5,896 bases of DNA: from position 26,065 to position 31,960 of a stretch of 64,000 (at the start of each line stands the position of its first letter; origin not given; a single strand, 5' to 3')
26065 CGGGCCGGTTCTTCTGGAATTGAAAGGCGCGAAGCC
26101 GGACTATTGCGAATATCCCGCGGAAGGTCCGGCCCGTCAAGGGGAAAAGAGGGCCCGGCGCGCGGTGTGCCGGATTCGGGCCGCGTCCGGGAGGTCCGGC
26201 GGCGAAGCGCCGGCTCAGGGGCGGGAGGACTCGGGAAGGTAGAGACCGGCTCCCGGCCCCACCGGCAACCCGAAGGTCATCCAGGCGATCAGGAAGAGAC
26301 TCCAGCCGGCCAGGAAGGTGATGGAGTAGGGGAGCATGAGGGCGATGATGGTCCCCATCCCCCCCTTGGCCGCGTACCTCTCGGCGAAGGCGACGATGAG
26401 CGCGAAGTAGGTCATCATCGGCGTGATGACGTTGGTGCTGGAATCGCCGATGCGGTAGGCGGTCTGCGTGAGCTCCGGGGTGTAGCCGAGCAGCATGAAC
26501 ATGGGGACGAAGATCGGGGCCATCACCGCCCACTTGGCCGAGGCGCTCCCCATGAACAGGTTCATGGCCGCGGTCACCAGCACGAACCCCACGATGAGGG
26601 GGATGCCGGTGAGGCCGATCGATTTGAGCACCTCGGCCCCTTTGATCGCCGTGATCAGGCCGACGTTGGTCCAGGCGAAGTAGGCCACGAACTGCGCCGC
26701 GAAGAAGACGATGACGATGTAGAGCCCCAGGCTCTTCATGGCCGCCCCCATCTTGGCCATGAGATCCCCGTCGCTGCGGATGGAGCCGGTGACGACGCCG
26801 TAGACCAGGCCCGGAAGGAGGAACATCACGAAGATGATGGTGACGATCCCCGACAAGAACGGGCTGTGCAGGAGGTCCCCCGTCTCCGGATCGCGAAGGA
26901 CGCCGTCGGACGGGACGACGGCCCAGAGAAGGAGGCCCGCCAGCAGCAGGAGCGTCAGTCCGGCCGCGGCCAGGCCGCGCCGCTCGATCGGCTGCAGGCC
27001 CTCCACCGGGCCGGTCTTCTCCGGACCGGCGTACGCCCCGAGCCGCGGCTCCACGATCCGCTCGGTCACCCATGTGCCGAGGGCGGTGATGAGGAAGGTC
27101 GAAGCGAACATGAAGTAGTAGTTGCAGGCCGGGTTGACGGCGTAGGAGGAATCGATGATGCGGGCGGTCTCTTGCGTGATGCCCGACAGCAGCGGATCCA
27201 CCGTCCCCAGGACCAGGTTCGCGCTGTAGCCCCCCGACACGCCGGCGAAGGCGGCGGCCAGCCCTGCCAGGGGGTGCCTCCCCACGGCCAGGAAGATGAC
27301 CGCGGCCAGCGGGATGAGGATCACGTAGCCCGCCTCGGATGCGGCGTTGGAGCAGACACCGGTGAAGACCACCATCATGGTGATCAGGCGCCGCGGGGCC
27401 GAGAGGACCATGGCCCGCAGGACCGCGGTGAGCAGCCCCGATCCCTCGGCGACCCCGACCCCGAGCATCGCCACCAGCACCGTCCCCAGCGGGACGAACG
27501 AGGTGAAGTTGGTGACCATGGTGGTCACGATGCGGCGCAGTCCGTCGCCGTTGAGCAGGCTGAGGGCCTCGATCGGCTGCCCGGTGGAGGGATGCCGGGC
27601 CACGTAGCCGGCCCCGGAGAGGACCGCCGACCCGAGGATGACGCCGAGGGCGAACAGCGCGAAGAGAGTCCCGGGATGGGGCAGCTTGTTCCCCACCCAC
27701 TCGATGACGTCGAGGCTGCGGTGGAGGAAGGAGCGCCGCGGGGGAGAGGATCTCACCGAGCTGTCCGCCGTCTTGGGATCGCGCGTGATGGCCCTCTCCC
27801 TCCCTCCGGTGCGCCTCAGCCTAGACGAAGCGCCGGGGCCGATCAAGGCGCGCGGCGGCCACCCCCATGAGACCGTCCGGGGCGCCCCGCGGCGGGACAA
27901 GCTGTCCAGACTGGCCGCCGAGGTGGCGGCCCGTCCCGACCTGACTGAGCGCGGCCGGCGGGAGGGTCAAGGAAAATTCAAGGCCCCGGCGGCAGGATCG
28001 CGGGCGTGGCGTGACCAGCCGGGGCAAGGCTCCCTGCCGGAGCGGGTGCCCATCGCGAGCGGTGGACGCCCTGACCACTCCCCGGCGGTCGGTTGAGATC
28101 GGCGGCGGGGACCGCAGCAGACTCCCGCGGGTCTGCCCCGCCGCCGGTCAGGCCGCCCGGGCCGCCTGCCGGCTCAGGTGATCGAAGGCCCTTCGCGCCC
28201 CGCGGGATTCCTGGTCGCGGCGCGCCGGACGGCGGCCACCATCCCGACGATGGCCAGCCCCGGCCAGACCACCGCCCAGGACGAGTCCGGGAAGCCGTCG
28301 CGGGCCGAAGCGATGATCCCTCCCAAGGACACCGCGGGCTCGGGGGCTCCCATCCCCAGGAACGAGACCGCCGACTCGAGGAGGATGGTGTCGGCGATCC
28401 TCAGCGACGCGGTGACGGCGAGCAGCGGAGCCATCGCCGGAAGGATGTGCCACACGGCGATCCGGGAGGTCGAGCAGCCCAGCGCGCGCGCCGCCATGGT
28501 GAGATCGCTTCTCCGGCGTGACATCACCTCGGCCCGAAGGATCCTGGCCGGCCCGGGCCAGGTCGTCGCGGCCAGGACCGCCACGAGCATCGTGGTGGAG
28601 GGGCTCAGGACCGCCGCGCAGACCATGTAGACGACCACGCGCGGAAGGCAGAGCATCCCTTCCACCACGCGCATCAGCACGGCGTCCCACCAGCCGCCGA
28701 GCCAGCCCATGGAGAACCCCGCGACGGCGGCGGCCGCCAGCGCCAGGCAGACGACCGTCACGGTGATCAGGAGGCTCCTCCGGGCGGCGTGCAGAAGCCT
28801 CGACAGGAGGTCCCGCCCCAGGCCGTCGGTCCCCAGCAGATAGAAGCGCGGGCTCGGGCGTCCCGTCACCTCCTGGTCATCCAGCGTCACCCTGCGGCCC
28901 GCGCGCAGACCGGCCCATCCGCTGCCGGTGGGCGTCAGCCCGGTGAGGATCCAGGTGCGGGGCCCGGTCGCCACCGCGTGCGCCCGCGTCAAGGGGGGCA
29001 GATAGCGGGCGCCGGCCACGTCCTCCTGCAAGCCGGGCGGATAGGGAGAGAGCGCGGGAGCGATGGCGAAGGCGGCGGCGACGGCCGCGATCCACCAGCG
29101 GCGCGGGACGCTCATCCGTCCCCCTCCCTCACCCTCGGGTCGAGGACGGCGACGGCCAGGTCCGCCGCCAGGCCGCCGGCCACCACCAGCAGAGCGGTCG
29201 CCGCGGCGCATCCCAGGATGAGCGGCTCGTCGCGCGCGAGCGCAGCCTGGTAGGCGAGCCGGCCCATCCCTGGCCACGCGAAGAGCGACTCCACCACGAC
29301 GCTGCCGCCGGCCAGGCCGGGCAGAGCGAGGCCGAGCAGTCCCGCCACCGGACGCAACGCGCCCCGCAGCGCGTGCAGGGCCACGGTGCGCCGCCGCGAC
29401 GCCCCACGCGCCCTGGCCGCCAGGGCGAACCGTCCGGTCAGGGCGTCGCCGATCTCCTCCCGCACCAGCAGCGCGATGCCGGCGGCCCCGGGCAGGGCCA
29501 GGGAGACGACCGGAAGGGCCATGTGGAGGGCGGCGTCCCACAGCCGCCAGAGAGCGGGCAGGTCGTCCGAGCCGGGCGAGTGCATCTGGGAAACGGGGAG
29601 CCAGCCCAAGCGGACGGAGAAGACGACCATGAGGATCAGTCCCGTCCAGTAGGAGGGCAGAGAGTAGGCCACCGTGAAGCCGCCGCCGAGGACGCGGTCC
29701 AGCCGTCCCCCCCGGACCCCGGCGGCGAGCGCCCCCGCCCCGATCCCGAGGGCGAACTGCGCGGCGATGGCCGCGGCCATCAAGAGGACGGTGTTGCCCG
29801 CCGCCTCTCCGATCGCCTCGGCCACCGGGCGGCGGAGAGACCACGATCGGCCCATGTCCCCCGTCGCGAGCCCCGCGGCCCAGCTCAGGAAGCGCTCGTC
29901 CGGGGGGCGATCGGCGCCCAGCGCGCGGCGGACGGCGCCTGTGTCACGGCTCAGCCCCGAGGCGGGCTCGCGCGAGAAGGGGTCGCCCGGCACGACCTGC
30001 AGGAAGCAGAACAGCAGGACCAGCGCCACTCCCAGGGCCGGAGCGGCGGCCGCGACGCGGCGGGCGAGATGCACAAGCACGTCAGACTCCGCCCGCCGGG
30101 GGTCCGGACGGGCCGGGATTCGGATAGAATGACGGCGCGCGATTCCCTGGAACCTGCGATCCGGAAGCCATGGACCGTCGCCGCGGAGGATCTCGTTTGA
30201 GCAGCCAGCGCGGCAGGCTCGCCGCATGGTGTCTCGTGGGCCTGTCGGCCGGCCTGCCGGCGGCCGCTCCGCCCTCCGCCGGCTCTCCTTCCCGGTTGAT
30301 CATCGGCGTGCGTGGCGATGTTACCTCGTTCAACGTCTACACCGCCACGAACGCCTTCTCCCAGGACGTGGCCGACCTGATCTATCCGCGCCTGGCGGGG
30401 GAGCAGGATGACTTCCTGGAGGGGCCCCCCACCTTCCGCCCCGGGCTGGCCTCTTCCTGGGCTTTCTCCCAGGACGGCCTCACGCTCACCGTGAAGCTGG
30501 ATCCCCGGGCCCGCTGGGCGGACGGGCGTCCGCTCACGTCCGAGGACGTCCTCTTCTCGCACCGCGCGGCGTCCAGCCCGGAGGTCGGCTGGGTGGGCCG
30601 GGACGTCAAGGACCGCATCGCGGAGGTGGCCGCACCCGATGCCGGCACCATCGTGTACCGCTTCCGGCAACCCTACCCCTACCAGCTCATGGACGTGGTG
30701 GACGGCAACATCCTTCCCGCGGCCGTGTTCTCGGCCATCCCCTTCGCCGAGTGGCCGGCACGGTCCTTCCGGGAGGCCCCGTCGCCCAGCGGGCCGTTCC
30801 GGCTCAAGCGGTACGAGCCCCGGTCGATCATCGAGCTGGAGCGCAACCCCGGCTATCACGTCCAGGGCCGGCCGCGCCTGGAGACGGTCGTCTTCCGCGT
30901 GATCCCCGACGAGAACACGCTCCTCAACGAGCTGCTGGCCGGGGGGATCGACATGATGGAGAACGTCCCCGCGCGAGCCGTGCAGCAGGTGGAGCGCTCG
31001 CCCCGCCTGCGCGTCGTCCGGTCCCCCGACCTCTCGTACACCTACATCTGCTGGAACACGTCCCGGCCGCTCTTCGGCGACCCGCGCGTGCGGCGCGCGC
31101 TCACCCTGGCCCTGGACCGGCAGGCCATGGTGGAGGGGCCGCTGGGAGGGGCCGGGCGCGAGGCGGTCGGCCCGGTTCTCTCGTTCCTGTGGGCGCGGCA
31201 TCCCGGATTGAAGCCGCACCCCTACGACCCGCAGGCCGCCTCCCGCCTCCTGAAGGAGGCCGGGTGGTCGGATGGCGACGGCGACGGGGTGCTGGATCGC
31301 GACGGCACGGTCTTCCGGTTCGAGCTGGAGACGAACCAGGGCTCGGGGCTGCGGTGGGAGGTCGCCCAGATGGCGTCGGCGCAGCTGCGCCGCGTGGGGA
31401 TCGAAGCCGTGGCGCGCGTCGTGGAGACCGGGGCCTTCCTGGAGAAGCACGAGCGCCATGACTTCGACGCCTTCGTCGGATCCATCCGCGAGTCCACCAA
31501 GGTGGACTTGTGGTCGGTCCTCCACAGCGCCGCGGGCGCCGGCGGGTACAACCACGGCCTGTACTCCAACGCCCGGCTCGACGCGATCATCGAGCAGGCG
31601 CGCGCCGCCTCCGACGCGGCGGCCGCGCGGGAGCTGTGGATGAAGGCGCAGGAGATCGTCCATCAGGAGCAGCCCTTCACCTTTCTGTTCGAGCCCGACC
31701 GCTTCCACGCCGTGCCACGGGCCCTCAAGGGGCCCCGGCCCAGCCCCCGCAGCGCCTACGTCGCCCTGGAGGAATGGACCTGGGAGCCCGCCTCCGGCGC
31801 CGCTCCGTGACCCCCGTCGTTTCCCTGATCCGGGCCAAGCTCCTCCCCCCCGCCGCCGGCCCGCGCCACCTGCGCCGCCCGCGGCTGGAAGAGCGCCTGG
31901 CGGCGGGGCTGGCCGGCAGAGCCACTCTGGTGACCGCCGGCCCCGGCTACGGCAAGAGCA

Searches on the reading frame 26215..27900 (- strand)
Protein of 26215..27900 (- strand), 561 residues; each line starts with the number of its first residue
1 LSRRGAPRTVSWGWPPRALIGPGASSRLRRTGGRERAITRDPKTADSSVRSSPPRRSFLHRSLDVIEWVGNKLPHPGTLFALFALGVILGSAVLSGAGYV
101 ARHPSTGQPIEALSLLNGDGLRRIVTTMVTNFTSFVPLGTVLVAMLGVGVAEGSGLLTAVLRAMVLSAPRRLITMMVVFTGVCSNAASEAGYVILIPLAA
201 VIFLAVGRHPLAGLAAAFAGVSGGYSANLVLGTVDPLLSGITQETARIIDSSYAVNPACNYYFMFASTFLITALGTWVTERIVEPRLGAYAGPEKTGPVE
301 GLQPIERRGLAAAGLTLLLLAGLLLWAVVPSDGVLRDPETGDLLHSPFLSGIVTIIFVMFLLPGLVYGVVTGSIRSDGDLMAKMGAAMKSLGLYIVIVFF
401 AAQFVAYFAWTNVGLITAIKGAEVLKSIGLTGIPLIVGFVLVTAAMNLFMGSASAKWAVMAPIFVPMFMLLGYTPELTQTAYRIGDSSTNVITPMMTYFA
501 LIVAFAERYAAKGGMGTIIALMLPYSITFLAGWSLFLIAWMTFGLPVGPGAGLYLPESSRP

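Call 12: search_protein_families(library=pfam, proteins=[window:26215-27900:-], max_evalue=0.001)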
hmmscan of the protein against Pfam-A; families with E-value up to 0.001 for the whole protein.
window:26215-27900:- (561 aa): 2 families
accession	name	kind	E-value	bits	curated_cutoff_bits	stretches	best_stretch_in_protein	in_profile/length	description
PF03806.19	ABG_transport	-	2e-203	676.7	27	1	62-552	2-499/502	AbgT putative transporter family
PF03606.21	DcuC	-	0.00014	21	23.1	1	173-497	124-421/461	C4-dicarboxylate anaerobic carrier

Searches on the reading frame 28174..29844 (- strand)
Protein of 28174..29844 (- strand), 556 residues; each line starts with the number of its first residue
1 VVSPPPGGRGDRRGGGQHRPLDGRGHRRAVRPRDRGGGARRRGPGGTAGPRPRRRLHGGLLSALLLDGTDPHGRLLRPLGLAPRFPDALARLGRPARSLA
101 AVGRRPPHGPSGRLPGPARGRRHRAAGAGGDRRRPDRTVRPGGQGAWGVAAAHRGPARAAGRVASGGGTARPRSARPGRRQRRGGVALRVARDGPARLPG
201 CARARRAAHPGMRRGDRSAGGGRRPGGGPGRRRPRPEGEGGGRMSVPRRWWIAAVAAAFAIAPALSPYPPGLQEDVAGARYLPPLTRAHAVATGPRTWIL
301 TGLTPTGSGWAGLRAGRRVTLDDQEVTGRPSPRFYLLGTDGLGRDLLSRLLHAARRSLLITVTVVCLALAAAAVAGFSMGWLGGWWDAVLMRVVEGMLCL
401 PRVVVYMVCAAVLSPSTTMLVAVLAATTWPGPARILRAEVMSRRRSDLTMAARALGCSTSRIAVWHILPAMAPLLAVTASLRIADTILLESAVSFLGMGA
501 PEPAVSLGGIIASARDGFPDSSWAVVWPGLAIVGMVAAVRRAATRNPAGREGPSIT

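Call 72: search_protein_families(library=pfam, proteins=[window:28174-29844:-], max_evalue=0.0001)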
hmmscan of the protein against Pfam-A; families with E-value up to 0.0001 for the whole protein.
window:28174-29844:- (556 aa): 1 family
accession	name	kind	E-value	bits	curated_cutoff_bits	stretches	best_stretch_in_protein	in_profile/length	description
PF00528.27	BPD_transp_1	-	1.2e-18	68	26.4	1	374-536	3-164/184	Binding-protein-dependent transport system inner membrane component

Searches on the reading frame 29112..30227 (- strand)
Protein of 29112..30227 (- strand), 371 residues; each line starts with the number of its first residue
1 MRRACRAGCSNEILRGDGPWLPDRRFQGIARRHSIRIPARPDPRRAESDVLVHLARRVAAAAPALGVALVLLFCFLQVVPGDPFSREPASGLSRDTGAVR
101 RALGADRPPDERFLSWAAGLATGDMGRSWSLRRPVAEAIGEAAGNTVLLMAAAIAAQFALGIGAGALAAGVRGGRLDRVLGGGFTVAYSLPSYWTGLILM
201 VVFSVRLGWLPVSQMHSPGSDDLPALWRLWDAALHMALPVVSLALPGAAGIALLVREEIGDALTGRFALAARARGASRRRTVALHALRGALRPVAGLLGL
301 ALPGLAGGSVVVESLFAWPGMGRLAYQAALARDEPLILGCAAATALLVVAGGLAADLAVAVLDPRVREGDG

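Call 12: search_protein_families(library=pfam, proteins=[window:29112-30227:-], max_evalue=0.001)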
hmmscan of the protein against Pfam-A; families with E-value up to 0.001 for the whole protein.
window:29112-30227:- (371 aa): 1 family
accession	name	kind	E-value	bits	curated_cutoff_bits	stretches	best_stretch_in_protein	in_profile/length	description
PF00528.27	BPD_transp_1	-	7.7e-37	127.2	26.4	1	161-367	1-183/184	Binding-protein-dependent transport system inner membrane component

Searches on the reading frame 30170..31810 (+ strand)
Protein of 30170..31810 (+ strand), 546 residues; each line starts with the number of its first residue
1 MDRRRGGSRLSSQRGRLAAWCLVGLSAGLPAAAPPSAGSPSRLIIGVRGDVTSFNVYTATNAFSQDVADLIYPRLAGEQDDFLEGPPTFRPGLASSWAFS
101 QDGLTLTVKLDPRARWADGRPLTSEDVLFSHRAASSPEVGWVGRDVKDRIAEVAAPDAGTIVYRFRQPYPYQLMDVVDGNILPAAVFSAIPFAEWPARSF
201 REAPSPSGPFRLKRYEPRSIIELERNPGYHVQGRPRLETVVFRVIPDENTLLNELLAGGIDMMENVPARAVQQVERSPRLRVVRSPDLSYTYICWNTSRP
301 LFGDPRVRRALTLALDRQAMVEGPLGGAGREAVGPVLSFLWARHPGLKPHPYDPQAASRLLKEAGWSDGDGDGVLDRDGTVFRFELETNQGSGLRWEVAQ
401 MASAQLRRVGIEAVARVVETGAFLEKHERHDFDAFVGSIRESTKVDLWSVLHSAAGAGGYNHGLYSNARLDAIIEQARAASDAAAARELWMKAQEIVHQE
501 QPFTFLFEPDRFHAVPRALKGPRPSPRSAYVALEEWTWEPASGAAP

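Call 12: search_protein_families(library=pfam, proteins=[window:30170-31810:+], max_evalue=0.001)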
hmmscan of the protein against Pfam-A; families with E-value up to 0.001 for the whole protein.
window:30170-31810:+ (546 aa): 1 family
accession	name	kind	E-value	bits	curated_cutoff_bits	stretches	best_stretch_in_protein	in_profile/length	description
PF00496.27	SBP_bac_5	-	7.3e-81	272.6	32.4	1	89-442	2-349/368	Bacterial extracellular solute-binding proteins, family 5 Middle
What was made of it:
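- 30170..31810 (+): Family-5 (peptide or nickel type) periplasmic solute-binding protein, probably the first gene of an SBP-regulator-protease operon. Pfam SBP_bac_5 7e-81 (call 12).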
